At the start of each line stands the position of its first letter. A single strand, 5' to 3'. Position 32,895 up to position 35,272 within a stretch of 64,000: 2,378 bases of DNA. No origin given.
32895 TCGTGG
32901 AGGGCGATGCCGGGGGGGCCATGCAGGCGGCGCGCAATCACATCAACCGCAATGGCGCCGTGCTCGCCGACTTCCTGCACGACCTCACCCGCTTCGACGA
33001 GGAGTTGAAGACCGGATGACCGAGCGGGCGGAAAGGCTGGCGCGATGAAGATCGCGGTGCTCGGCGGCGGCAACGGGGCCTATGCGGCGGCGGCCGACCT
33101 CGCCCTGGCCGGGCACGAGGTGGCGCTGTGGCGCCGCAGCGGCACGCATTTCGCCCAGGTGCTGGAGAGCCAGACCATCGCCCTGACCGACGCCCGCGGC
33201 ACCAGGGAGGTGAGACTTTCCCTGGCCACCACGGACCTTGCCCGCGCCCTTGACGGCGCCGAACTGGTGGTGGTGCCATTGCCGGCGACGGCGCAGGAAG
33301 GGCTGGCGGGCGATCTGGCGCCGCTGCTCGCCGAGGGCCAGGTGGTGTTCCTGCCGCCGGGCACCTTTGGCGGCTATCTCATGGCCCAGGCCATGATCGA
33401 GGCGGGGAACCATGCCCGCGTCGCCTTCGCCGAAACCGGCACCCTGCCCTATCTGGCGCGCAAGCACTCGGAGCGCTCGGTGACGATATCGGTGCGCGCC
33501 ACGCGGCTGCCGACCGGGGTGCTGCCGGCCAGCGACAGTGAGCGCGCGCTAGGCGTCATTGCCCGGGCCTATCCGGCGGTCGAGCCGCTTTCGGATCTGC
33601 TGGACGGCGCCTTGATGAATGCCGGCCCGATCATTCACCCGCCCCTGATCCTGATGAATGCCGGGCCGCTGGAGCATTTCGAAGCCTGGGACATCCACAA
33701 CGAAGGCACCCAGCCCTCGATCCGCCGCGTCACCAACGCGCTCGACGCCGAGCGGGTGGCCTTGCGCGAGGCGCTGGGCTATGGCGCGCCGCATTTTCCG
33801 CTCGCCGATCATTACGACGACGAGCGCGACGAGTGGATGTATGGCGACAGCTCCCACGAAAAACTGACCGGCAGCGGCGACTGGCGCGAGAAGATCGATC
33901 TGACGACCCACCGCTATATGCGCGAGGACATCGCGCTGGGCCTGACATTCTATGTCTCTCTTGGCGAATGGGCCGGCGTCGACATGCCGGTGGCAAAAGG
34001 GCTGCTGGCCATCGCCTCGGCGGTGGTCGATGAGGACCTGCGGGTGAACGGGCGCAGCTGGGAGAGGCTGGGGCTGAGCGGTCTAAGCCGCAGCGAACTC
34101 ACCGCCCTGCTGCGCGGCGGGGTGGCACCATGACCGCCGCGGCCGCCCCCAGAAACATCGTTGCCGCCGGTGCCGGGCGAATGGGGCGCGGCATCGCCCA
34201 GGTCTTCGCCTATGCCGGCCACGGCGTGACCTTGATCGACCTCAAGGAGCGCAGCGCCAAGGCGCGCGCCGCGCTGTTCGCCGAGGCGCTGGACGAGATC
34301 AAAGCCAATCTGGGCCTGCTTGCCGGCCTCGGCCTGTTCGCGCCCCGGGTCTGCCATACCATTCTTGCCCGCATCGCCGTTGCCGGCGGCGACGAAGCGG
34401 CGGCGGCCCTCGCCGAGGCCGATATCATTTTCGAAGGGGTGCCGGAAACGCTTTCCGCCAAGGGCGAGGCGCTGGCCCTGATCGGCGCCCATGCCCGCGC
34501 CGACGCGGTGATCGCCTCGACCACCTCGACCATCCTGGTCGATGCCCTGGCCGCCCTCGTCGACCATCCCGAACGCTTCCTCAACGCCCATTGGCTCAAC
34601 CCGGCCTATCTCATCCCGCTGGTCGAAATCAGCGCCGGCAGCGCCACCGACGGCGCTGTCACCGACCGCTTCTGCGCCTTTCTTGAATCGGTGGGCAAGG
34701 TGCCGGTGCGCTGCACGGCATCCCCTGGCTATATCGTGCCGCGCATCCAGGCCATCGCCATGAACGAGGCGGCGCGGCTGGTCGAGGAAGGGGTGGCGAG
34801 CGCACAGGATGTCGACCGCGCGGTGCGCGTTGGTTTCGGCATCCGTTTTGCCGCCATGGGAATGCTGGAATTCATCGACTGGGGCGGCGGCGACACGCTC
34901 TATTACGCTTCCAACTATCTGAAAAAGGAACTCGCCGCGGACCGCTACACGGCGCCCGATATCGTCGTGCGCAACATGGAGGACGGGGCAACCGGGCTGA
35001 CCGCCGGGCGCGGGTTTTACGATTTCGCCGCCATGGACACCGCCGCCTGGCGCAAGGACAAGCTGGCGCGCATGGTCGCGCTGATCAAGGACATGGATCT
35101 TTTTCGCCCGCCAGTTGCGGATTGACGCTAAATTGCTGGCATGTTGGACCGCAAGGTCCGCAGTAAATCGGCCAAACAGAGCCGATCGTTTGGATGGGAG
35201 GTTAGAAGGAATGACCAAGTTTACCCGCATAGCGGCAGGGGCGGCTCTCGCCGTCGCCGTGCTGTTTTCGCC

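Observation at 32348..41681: Orphan nine-gene operon: GntR, opine dehydrogenase, 3-hydroxyacyl-CoA DH, DctPQM TRAP, HyuB-like, VOC/epimerase-like, PaaK-like ligase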

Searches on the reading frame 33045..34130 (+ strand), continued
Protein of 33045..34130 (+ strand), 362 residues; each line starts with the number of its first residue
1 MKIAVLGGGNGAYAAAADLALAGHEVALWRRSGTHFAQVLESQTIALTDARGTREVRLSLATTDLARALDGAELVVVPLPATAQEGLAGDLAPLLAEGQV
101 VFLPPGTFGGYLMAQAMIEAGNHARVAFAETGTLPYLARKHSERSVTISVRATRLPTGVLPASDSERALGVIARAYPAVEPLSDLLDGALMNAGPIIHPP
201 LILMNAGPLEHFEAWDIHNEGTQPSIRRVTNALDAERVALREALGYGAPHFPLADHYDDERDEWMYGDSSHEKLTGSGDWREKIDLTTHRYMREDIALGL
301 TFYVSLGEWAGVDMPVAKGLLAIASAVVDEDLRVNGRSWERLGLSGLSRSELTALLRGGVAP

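Call 98: search_protein_families(library=ncbifam, proteins=[L116:13900-15063:+, L116:12769-13878:+, L116:15493-16941:+, L116:16955-17437:+, L116:17450-18184:+, L116:18222-19172:+, L116:19245-20198:+, L107:7459-8841:+], max_evalue=1e-10)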
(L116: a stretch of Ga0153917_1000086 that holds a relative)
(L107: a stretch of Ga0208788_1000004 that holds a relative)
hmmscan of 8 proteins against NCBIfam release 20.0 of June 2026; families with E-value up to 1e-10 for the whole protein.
L116:13900-15063:+ (388 aa): 3 families
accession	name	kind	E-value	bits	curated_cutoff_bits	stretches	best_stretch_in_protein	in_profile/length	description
NF045629.1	monooxsub_HsaA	equivalog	2.9e-44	151.4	450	1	17-365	3-359/383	3-hydroxy-9,10-secoandrosta-1,3,5(10)-triene-9,17-dione monooxygenase oxygenase subunit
NF045920.1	HphnlacHdxOX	equivalog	1.1e-34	120.1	650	1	19-386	6-382/384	p-hydroxyphenylacetate 3-hydroxylase oxygenase component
TIGR04022.1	sulfur_SfnB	equivalog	8.2e-16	57.9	430.9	0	133-363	139-365/391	SfnB family sulfur acquisition oxidoreductase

L116:12769-13878:+ (370 aa): 26 families (the best 25 are shown)
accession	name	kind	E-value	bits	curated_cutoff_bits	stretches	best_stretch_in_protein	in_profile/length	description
NF006169.0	PRK08310.1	equivalog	7.6e-81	272.5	391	1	15-368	29-393/395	amidase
TIGR00132.1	gatA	equivalog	3.8e-70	237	481.1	2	15-173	61-218/466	Asp-tRNA(Asn)/Glu-tRNA(Gln) amidotransferase subunit GatA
NF006631.0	PRK09201.1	equivalog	1.4e-65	221.9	461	1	18-364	78-450/466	AtzE family amidohydrolase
TIGR02715.1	amido_AtzE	subfamily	9.1e-63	212.8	425.75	1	16-228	69-284/452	AtzE family amidohydrolase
NF005688.0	PRK07488.1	equivalog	1.4e-62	212.2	532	1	15-364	78-461/474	indoleacetamide hydrolase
NF005460.0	PRK07056.1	subfamily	2.1e-61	208.3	447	1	13-366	75-450/457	amidase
NF005565.0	PRK07235.1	subfamily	8e-55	186.4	545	2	15-169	91-244/506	amidase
NF004815.0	PRK06169.1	equivalog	1e-52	179.3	506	2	16-184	79-246/471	amidase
NF006043.0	PRK08186.1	subfamily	1.7e-52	178.6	487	1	16-368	73-447/600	allophanate hydrolase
NF004766.0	PRK06102.1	equivalog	2.9e-50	171.7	559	1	17-362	77-444/455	amidase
TIGR02713.1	allophanate_hyd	equivalog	2.2e-49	168.5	511.05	1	16-367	36-411/563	allophanate hydrolase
NF004622.0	PRK05962.1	equivalog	1.5e-45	155.8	463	1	17-367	58-426/431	amidase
NF009119.0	PRK12470.1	equivalog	4.1e-44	151.4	498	1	16-169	77-226/462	amidase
NF005450.0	PRK07042.1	equivalog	4.9e-42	144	458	1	16-194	76-249/464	amidase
NF005517.0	PRK07139.1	equivalog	1.6e-41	142.5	546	1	18-168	43-191/439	amidase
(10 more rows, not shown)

L116:15493-16941:+ (483 aa): 5 families
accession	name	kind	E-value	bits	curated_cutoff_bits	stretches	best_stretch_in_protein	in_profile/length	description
TIGR03229.1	benzo_1_2_benA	equivalog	5.9e-58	196.8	780.95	1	80-461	15-398/433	benzoate 1,2-dioxygenase large subunit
NF042946.1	3PPDioc_HcaE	equivalog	3e-55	188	830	1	77-287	12-225/450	3-phenylpropionate/cinnamic acid dioxygenase subunit alpha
TIGR03228.1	anthran_1_2_A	equivalog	1.8e-54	185.1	671.9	1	84-286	19-223/438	anthranilate 1,2-dioxygenase large subunit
NF041684.1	ant_diox_AndAc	equivalog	8.1e-45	153.1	750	1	80-448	22-388/418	anthranilate 1,2-dioxygenase large subunit AndAc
NF058607.1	GlBtMonoOxGbcA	equivalog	3.5e-42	144.3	670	1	83-285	35-231/420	glycine betaine monooxygenase oxygenase subunit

L116:16955-17437:+ (161 aa): 2 families
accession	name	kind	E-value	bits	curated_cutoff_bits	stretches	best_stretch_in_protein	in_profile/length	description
NF007479.0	PRK10069.1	subfamily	2.6e-13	50.4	145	1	3-150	16-174/185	3-phenylpropionate/cinnamic acid dioxygenase subunit beta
TIGR03231.1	anthran_1_2_B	equivalog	1.6e-11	44.7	213.5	1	12-150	2-144/155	anthranilate 1,2-dioxygenase small subunit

L116:17450-18184:+ (245 aa): 201 families (the best 25 are shown)
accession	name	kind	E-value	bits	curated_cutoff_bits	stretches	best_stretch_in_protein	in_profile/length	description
NF004198.0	PRK05653.1-3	equivalog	1e-59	202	296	1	3-244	8-248/248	3-oxoacyl-ACP reductase FabG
TIGR01830.1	3oxo_ACP_reduc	equivalog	6.9e-56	189.6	297.75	1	5-242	1-238/239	3-oxoacyl-[acyl-carrier-protein] reductase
NF009466.0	PRK12826.1-2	subfamily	7.2e-55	186.1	222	1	1-244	2-246/248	3-oxoacyl-ACP reductase FabG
NF009464.0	PRK12824.1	subfamily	1.9e-54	184.9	269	1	1-245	1-245/245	3-oxoacyl-ACP reductase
NF005559.1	PRK07231.1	subfamily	3.6e-54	183.9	215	1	3-243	5-248/249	glucose 1-dehydrogenase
NF004199.0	PRK05653.1-4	equivalog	1e-51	175.9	301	1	3-244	6-247/247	3-oxoacyl-ACP reductase FabG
TIGR01829.1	AcAcCoA_reduct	subfamily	3.9e-50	170.8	302.1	1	4-244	2-242/242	acetoacetyl-CoA reductase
NF052558.1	MBtsdlDhBudC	equivalog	2.2e-49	168.3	270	1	2-242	3-241/250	meso-2,3-butanediol dehydrogenase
NF005067.0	PRK06484.1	equivalog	4.9e-49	167.2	713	1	2-242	9-251/524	short chain dehydrogenase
NF009093.0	PRK12429.1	subfamily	9.6e-49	166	258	1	2-244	5-258/259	3-hydroxybutyrate dehydrogenase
NF004197.0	PRK05653.1-1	equivalog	1.8e-48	165.4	332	1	2-244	7-248/249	3-oxoacyl-ACP reductase FabG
TIGR01963.1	PHB_DH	subfamily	1.1e-47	162.4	307.05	1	2-244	1-254/255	3-hydroxybutyrate dehydrogenase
NF004791.0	PRK06138.1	equivalog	2.2e-47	161.5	312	1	2-243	5-250/252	SDR family oxidoreductase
NF006070.0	PRK08213.1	subfamily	1.2e-46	159.3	279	1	3-242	13-256/259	gluconate 5-dehydrogenase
NF005309.0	PRK06841.1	subfamily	1.4e-46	159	286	1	2-242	15-252/255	GolD/DthD family dehydrogenase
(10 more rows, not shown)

L116:18222-19172:+ (317 aa): 8 families
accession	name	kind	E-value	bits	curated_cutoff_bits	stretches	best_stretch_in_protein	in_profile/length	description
TIGR02160.1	PA_CoA_Oxy5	hypoth_equivalog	2.3e-25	89.2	420.8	1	50-316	51-350/352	1,2-phenylacetyl-CoA epoxidase subunit PaaE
NF007964.0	PRK10684.1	equivalog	1.2e-23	83.6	383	1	43-309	47-327/333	NADH oxidoreductase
NF040810.1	BenC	equivalog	7.6e-21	74.6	430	0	241-312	13-87/333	benzoate 1,2-dioxygenase electron transfer component BenC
NF058606.1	GlBtMonoRdsGbcB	equivalog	1.5e-20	73.4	500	0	229-310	275-356/362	glycine betaine monooxygenase reductase subunit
NF009805.0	PRK13289.1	equivalog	1.7e-20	73.3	432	1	8-222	158-393/399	NO-inducible flavohemoprotein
NF045803.1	MethMoxFADbindMmoC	equivalog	6.9e-19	67.8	500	0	28-221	133-340/343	aromatic/alkene monooxygenase hydroxylase FAD-binding subunit MmoC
NF008822.0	PRK11872.1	equivalog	2e-14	53.3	402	0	242-310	16-86/341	anthranilate 1,2-dioxygenase electron transfer component AntC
NF000796.0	PRK00054.1-1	equivalog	2.5e-11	43.3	224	0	80-216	64-199/254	dihydroorotate dehydrogenase electron transfer subunit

L116:19245-20198:+ (318 aa): 8 families
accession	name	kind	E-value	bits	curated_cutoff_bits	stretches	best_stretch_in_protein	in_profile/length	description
NF045919.1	HphnlacHdxRed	equivalog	2.3e-156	519.6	340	1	9-315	2-307/309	p-hydroxyphenylacetate 3-hydroxylase reductase component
NF052639.1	FlvnRedFerAPor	equivalog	8e-43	145.8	260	1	15-163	5-153/158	flavin reductase FerA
NF045630.1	monooxsub_HsaB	equivalog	1.8e-41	142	230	1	11-171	4-165/186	3-hydroxy-9,10-secoandrosta-1,3,5(10)-triene-9,17-dione monooxygenase reductase subunit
NF042921.1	HpaC_Thermus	equivalog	2.8e-31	108.5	200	1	16-163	4-147/150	4-hydroxyphenylacetate 3-monooxygenase reductase subunit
NF045733.1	StyMonoxStyB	equivalog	7.1e-31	107.2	200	1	15-163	2-147/150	styrene monooxygenase NADH-dependent flavin reductase subunit StyB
TIGR03615.1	RutF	equivalog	1.1e-20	74.2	254.75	1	15-163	4-154/156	NADH-dependent FMN reductase RutF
TIGR02296.1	HpaC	equivalog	1.3e-14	54.5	205.95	1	17-161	1-149/154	4-hydroxyphenylacetate 3-monooxygenase, reductase component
NF012030.0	PRK15486.1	equivalog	2.3e-12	47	315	1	14-144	7-140/170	4-hydroxyphenylacetate 3-monooxygenase reductase subunit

L107:7459-8841:+ (461 aa): 10 families
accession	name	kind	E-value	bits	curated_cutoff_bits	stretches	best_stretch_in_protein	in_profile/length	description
TIGR00893.1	2A0114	subfamily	1.3e-39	136.3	395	1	39-439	2-398/399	D-galactonate transporter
TIGR00881.1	2A0104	subfamily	1.1e-23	83.9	407.75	1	38-416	2-373/379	phosphoglycerate transporter protein PgtP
TIGR00895.1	2A0115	subfamily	4.3e-20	72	418.55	1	21-396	7-382/398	aromatic acid/H+ symport family MFS transporter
TIGR00711.1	efflux_EmrB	subfamily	2.7e-17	62.7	230.2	1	34-225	5-180/485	DHA2 family efflux MFS transporter permease subunit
NF006386.0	PRK08633.1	equivalog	2.2e-16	58.8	1221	1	32-442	11-410/1147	acyl-[ACP]--phospholipid O-acyltransferase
TIGR00880.1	2_A_01_02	superfamily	6.3e-16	58.8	131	1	76-196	7-128/141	multidrug resistance protein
NF008586.0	PRK11551.1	equivalog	9.1e-15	54.5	410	1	31-340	15-302/406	3-(3-hydroxy-phenyl)propionate transporter MhpT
TIGR02332.1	HpaX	equivalog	1.4e-14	54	615.4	1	33-234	10-201/412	4-hydroxyphenylacetate permease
TIGR00710.1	efflux_Bcr_CflA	subfamily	9.7e-13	48.3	200.9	1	57-413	31-359/385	Bcr/CflA family efflux MFS transporter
TIGR00805.1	oat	subfamily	8.5e-11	40.6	280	0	117-192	169-244/639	OAT family organic anion transporter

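Call 103: search_protein_families(library=pfam, proteins=[L101:6492-7508:-, L101:7947-8462:+, L101:6115-6495:-, L101:2496-3062:-, L103:1351-2523:-, L103:330-1334:-, L120:12236-13234:+, L120:13266-14051:+, L120:7406-7948:+, L120:4922-6226:+], max_evalue=0.0001)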
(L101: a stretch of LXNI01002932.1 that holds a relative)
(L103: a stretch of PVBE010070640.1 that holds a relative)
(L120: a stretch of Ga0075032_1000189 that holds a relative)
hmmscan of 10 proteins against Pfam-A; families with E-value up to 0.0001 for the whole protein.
L101:6492-7508:- (338 aa): 1 family
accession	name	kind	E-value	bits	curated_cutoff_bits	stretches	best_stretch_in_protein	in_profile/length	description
PF13483.12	Lactamase_B_3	-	6.7e-29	101.4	24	1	119-285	1-160/160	Beta-lactamase superfamily domain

L101:7947-8462:+ (172 aa): 2 families
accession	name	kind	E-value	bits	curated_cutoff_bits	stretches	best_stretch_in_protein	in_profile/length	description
PF07883.17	Cupin_2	-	3.6e-18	65.5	27.2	1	51-122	2-69/70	Cupin domain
PF05899.18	Cupin_3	-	4.8e-06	26.6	23.5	1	64-102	20-59/74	EutQ-like cupin domain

L101:6115-6495:- (126 aa): 1 family
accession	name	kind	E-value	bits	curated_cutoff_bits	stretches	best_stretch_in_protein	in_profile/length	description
PF04237.18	YjbR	-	1.7e-14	54.7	30.1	1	16-107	2-88/88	YjbR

L101:2496-3062:- (188 aa): 1 family
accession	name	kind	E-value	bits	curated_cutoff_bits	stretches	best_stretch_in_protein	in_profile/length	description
PF00652.28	Ricin_B_lectin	-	2e-09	38.1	29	1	95-186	2-84/126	Ricin-type beta-trefoil lectin domain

L103:1351-2523:- (390 aa): 1 family
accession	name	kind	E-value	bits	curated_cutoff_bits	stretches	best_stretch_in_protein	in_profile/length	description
PF01979.26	Amidohydro_1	-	2.7e-20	73.3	25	1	53-349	8-302/345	Amidohydrolase family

L103:330-1334:- (334 aa): 2 families
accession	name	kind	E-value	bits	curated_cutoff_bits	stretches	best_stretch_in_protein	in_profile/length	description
PF08240.17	ADH_N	-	1.7e-12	48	23.5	1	33-120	2-104/104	Alcohol dehydrogenase GroES-like domain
PF00107.32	ADH_zinc_N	-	7.9e-08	32.8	31.8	1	165-281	1-117/129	Zinc-binding dehydrogenase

L120:12236-13234:+ (333 aa): 4 families
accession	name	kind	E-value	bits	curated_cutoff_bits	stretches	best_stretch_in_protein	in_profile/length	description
PF12974.12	Phosphonate-bd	-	1.2e-14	54.7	27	1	64-223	29-193/242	ABC transporter, phosphonate, periplasmic substrate-binding protein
PF13379.11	NMT1_2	-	3.2e-14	53.8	24.7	1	29-267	2-247/252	NMT1-like family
PF09084.16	NMT1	-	4.5e-13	50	20.5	1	124-262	76-215/216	NMT1/THI5 like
PF16868.10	NMT1_3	-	4e-06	27.1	27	1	124-198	94-168/289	NMT1-like family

L120:13266-14051:+ (262 aa): 1 family
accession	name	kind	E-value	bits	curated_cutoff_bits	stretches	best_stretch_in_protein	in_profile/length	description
PF00005.33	ABC_tran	-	5.2e-32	111.7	25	1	27-165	2-136/137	ABC transporter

L120:7406-7948:+ (181 aa): 1 family
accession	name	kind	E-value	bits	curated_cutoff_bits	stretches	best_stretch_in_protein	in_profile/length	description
PF02975.19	Me-amine-dh_L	-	1.7e-54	183.5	25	1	65-175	1-112/113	Methylamine dehydrogenase, L chain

L120:4922-6226:+ (435 aa): 1 family
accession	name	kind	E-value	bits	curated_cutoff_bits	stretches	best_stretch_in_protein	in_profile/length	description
PF06433.17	Me-amine-dh_H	-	4.6e-50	170.9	21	1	92-412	1-320/343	Methylamine dehydrogenase heavy chain (MADH)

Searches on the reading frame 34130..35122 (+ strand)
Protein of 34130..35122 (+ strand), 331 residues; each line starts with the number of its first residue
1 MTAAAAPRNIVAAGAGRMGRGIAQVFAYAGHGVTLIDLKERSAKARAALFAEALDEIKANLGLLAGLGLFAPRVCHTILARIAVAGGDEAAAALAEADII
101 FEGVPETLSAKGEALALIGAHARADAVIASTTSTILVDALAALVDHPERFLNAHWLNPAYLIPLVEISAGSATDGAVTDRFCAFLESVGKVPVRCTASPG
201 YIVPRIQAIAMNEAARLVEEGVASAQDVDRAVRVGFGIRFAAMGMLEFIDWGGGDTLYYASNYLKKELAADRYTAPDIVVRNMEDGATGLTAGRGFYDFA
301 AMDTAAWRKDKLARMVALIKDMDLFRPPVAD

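Call 5: search_protein_families(library=pfam, proteins=[window:34130-35122:+])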
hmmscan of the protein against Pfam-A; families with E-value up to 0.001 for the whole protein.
window:34130-35122:+ (331 aa): 2 families
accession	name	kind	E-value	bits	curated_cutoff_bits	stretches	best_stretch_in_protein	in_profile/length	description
PF02737.24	3HCDH_N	-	2.4e-41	142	22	1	12-196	4-178/180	3-hydroxyacyl-CoA dehydrogenase, NAD binding domain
PF00725.27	3HCDH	-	1.4e-19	70.8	22.1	1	200-298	1-96/97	3-hydroxyacyl-CoA dehydrogenase, C-terminal domain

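Call 6: search_protein_families(library=ncbifam, proteins=[window:34130-35122:+])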
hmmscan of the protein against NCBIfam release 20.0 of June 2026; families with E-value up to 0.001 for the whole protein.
window:34130-35122:+ (331 aa): 19 families
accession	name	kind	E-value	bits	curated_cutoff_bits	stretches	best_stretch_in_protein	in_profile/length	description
NF006125.0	PRK08269.1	equivalog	1.2e-141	471.6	427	1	7-328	5-325/334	3-hydroxybutyryl-CoA dehydrogenase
NF006124.0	PRK08268.1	subfamily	8.5e-53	180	508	1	8-306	8-294/507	3-hydroxyacyl-CoA dehydrogenase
NF004783.0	PRK06129.1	equivalog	4.9e-49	167.4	347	1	9-252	4-239/315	3-hydroxyacyl-CoA dehydrogenase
NF042925.1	FHMPC_DH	equivalog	1.4e-48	165.8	500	1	10-320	3-301/304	5-formyl-3-hydroxy-2-methylpyridine 4-carboxylate 5-dehydrogenase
NF004474.0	PRK05808.1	subfamily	2.6e-48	164.7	408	1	9-299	5-282/283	3-hydroxybutyryl-CoA dehydrogenase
TIGR02279.1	PaaC-3OHAcCoADH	equivalog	2.3e-47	162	669.4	1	8-310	6-296/503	3-hydroxyacyl-CoA dehydrogenase PaaH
NF006722.0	PRK09260.1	equivalog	2.5e-47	161.5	429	1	9-302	4-284/289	3-hydroxyacyl-CoA dehydrogenase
NF005715.0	PRK07530.1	equivalog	1.3e-43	149.5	420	1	9-301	6-285/292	3-hydroxybutyryl-CoA dehydrogenase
NF004699.0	PRK06035.1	equivalog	4.3e-43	147.6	500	1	8-282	4-268/294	3-hydroxyacyl-CoA dehydrogenase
NF006143.0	PRK08293.1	equivalog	1.7e-39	135.9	312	1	8-300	5-288/291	3-hydroxyacyl-CoA dehydrogenase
NF005875.0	PRK07819.1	subfamily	4.8e-38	131.2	319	1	11-299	9-286/287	3-hydroxybutyryl-CoA dehydrogenase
NF008727.0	PRK11730.1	equivalog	1.9e-33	115.8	870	1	5-321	311-614/717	fatty acid oxidation complex subunit alpha FadB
NF005716.0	PRK07531.1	equivalog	4.6e-32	111.4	592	1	9-255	6-240/495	carnitine 3-dehydrogenase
NF008363.0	PRK11154.1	equivalog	2.5e-30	105.2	869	1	8-302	310-589/708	fatty acid oxidation complex subunit alpha FadJ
NF005471.0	PRK07066.1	equivalog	3.5e-29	101.8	414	1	91-302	78-293/321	L-carnitine dehydrogenase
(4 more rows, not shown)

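Call 40: search_solved_structures(query=window:34130-35122:+, max_evalue=1e-10)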
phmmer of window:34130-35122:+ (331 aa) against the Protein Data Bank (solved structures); distinct sequences matched with E-value up to 1e-10: 50.
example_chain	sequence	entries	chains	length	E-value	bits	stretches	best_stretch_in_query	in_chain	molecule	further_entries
3mog_A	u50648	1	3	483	9.1e-46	159.9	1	9-303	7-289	Probable 3-hydroxybutyryl-CoA dehydrogenase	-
1zej_A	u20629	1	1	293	8e-39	137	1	94-315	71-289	3-hydroxyacyl-CoA dehydrogenase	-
9fbd_A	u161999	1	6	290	7.1e-38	133.9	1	9-299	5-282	3-hydroxybutyryl-CoA dehydrogenase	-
4om8_A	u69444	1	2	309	2.2e-34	122.5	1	8-319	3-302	5-formyl-3-hydroxy-2-methylpyridine 4-carboxylate 5-dehydrogenase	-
6aa8_A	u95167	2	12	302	2.8e-34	122.1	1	8-300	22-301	3-hydroxybutyryl-CoA dehydrogenase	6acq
4kug_A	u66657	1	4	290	2.3e-33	119.1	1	10-300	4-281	3-hydroxybutyryl-CoA dehydrogenase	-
4kue_A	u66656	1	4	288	2.6e-33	118.9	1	10-300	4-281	3-hydroxybutyryl-CoA dehydrogenase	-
4r1n_A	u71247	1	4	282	3.5e-33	118.5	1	10-300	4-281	3-hydroxybutyryl-CoA dehydrogenase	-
4kuh_A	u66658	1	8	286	5.1e-33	118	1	10-299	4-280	3-hydroxybutyryl-CoA dehydrogenase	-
2hdh_A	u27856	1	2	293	1.2e-31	113.5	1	8-301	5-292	L-3-HYDROXYACYL COA DEHYDROGENASE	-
6hrd_A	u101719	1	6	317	1.3e-31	113.3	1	8-301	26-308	3-hydroxybutyryl-CoA dehydrogenase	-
3hdh_A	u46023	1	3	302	2.1e-31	112.7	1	8-299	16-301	PROTEIN (L-3-HYDROXYACYL COA DEHYDROGENASE)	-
3had_A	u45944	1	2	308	2.5e-31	112.4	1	8-299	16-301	PROTEIN (L-3-HYDROXYACYL COA DEHYDROGENASE)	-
1f12_A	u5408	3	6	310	2.9e-31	112.2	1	8-299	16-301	L-3-HYDROXYACYL-COA DEHYDROGENASE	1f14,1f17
4j0e_A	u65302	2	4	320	2.9e-31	112.2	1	7-300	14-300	Probable 3-hydroxyacyl-CoA dehydrogenase F54C8.1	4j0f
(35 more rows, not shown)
